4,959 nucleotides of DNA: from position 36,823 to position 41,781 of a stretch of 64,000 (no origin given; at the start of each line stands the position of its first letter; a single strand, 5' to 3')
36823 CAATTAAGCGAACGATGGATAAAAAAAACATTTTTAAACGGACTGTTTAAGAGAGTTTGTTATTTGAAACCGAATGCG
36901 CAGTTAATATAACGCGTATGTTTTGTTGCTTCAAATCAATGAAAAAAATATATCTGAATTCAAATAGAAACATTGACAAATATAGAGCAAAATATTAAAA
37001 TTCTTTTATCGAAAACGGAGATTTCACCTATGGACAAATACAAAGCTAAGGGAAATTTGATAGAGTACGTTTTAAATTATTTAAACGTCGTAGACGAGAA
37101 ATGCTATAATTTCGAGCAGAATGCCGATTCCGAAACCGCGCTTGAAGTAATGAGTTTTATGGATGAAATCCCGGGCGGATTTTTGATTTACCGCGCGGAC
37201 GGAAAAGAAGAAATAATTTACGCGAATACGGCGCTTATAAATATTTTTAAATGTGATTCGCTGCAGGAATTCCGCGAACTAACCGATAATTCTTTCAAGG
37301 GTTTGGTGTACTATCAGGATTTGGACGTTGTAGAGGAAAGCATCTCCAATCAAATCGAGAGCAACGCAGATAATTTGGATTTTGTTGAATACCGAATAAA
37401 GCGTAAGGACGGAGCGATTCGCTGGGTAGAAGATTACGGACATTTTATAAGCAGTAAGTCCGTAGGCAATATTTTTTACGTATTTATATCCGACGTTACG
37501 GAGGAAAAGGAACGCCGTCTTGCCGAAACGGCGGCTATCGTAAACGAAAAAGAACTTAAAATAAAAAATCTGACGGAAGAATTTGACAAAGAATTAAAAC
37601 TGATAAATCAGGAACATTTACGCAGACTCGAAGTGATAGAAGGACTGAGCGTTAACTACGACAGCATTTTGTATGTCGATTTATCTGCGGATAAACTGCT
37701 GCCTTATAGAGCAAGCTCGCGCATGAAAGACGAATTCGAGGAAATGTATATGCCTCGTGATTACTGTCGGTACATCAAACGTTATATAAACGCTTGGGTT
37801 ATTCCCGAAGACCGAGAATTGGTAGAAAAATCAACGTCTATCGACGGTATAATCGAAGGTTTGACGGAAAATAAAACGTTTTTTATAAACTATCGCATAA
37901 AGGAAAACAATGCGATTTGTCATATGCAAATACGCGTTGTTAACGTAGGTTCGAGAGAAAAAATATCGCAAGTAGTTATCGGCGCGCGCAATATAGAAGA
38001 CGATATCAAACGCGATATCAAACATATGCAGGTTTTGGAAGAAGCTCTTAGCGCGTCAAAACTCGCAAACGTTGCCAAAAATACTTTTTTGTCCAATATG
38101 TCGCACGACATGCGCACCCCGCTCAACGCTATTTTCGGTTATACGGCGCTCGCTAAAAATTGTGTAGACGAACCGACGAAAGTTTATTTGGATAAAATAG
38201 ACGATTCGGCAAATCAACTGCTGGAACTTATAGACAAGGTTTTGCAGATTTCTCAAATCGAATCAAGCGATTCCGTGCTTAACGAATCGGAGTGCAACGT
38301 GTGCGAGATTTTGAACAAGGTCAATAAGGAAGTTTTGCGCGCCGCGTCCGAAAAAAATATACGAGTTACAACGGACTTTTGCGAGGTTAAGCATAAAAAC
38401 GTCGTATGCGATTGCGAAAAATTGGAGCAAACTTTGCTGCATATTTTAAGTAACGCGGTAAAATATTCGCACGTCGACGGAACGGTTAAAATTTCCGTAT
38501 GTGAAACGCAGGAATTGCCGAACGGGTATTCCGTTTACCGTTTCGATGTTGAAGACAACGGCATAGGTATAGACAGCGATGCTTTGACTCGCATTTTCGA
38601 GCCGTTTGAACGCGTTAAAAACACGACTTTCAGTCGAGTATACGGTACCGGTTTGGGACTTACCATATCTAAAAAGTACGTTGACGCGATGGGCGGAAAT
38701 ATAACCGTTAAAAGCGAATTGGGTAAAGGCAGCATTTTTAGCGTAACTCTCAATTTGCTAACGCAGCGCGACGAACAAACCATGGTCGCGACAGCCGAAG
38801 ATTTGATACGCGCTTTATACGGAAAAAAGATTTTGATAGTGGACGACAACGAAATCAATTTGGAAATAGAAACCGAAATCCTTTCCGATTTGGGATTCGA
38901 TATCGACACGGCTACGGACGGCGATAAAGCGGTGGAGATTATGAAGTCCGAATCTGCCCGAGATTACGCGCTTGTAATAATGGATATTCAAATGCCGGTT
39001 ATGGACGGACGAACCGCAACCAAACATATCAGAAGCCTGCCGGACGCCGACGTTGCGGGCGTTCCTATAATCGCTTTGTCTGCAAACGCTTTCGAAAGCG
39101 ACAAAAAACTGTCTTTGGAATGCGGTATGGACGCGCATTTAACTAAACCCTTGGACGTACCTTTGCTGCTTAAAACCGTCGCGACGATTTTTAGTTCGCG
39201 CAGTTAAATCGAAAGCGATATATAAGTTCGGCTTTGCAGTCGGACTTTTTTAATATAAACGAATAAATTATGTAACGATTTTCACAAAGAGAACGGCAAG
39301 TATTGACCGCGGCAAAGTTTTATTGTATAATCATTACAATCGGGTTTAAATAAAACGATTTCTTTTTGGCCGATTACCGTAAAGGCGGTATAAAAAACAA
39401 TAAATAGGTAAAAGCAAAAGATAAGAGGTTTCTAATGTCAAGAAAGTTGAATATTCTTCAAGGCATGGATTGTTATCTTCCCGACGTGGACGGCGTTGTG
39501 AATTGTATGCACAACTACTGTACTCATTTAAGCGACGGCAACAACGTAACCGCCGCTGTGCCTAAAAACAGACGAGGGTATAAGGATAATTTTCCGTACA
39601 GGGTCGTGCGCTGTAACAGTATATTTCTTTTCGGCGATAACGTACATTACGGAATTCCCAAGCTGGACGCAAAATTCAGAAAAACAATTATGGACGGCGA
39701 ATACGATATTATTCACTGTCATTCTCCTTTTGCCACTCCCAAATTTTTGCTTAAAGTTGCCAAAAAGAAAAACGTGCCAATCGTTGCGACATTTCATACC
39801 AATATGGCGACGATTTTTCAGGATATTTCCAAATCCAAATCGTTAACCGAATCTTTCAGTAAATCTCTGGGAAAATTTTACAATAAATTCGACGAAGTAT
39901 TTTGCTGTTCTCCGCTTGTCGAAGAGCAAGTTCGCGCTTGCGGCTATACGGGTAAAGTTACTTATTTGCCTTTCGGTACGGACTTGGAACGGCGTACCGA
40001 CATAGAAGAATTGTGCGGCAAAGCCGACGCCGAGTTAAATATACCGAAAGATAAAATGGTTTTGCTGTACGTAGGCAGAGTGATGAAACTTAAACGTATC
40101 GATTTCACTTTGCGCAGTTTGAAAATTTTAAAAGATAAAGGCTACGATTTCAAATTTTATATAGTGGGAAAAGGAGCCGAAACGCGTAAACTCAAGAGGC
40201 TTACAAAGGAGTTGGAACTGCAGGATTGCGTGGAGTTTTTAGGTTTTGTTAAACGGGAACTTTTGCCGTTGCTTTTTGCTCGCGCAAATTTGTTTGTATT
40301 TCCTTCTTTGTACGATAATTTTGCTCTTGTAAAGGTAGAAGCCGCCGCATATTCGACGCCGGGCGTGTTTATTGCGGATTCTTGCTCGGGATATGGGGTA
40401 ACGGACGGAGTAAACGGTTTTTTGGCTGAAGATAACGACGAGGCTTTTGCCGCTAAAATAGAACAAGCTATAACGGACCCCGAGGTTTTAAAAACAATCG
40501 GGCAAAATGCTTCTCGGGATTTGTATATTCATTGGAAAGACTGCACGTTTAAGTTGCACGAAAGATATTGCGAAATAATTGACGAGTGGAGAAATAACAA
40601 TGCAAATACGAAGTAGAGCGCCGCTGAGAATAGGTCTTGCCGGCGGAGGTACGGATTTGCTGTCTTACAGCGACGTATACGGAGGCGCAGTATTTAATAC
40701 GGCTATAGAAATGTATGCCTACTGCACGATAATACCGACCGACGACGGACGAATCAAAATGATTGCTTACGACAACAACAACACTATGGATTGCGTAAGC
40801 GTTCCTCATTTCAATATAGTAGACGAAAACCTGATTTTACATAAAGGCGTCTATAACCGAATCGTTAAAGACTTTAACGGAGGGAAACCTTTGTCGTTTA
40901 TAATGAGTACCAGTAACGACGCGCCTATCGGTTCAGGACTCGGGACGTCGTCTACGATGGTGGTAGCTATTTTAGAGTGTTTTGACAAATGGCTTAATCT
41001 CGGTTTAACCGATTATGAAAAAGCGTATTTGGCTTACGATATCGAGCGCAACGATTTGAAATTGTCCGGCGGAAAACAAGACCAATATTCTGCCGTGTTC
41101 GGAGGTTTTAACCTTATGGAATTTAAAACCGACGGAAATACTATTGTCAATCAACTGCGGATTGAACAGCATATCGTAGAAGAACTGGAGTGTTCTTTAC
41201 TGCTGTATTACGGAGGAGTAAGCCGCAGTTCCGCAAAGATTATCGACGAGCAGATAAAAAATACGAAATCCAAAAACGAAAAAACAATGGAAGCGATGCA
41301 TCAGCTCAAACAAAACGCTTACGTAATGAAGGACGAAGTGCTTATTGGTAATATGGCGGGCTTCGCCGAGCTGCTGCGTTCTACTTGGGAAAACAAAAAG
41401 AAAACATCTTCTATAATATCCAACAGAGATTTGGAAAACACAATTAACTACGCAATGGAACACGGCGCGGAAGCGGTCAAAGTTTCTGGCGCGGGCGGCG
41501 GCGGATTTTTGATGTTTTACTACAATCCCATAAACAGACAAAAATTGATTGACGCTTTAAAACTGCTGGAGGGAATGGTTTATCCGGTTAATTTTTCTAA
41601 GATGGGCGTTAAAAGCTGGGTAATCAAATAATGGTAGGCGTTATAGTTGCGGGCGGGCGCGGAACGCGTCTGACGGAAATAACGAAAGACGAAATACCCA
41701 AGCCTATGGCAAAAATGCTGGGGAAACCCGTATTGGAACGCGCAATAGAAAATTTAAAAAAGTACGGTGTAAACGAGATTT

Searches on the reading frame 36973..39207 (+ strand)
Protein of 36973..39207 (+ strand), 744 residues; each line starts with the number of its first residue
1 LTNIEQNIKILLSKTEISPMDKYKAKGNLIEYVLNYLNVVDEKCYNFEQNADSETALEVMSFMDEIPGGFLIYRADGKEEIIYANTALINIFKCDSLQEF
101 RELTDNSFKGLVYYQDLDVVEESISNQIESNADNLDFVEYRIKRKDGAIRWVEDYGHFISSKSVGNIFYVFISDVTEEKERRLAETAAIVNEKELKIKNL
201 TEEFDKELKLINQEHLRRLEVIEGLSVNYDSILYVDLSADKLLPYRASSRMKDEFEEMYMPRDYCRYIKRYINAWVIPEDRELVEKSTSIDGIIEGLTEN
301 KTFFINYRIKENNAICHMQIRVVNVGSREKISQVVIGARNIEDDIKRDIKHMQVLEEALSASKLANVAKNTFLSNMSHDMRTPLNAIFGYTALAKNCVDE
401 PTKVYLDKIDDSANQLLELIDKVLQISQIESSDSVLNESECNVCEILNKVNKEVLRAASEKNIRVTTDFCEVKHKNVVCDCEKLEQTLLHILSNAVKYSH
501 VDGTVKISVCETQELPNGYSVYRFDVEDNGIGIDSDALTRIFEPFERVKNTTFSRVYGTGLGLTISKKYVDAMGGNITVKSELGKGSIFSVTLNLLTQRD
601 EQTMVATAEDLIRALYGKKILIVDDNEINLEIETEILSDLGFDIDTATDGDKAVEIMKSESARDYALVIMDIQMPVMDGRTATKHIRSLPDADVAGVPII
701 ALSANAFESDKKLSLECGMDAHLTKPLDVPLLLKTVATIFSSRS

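Call 20: search_protein_families(library=pfam, proteins=[window:36973-39207:+], max_evalue=0.00001)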
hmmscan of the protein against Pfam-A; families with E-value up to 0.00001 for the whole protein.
window:36973-39207:+ (744 aa): 4 families
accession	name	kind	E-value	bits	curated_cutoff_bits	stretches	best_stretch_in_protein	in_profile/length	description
PF02518.31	HATPase_c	-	9.6e-26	90.8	26.4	1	481-595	3-109/111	Histidine kinase-, DNA gyrase B-, and HSP90-like ATPase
PF00072.30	Response_reg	-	5.1e-22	78.6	30.2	1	620-736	1-110/111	Response regulator receiver domain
PF00512.31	HisKA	-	7.7e-18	64.8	26.9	1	368-431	1-65/66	His Kinase A (phospho-acceptor) domain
PF08447.18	PAS_3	-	1.3e-07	32.3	25.6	1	102-162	18-78/89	PAS fold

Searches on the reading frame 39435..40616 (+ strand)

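Call 21: search_protein_families(library=pfam, proteins=[window:39435-40616:+], max_evalue=0.00001)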
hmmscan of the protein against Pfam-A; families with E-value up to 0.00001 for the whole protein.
window:39435-40616:+ (393 aa): 5 families
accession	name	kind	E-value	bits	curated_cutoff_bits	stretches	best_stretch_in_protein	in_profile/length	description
PF00534.26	Glycos_transf_1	-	4.3e-35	121.2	26.4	1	198-360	6-170/172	Glycosyl transferases group 1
PF13692.12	Glyco_trans_1_4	-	5.7e-27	95.2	27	1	209-348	3-142/142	Glycosyl transferases group 1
PF13439.12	Glyco_transf_4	-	9e-22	78.3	28.5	1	18-186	1-170/170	Glycosyltransferase Family 4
PF13579.12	Glyco_trans_4_4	-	7.1e-08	33.4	29.7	1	75-181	57-158/158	Glycosyl transferase 4-like domain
PF20706.3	GT4-conflict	-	1.1e-06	28.3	26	1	202-319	193-317/385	Family 4 Glycosyltransferase in conflict systems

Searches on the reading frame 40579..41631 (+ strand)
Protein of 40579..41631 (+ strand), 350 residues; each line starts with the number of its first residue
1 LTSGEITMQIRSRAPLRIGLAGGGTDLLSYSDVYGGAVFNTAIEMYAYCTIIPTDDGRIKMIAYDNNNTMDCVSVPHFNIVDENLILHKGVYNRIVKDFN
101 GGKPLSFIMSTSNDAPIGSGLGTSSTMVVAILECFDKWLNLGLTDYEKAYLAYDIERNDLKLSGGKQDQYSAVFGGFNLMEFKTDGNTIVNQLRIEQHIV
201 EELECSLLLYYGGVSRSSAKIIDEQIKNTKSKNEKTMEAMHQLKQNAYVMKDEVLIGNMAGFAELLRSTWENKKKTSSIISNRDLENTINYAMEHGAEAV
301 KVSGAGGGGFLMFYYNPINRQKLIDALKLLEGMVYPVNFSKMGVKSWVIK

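Call 21: search_protein_families(library=pfam, proteins=[window:40579-41631:+], max_evalue=0.00001)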
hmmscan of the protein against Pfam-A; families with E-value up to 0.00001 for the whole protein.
window:40579-41631:+ (350 aa): 2 families
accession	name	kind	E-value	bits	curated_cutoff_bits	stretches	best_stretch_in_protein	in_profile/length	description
PF00288.32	GHMP_kinases_N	-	3.8e-17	62.7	22.3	1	89-176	4-87/87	GHMP kinases N terminal domain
PF08544.19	GHMP_kinases_C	-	1.1e-07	32.5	21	1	254-327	5-79/85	GHMP kinases C terminal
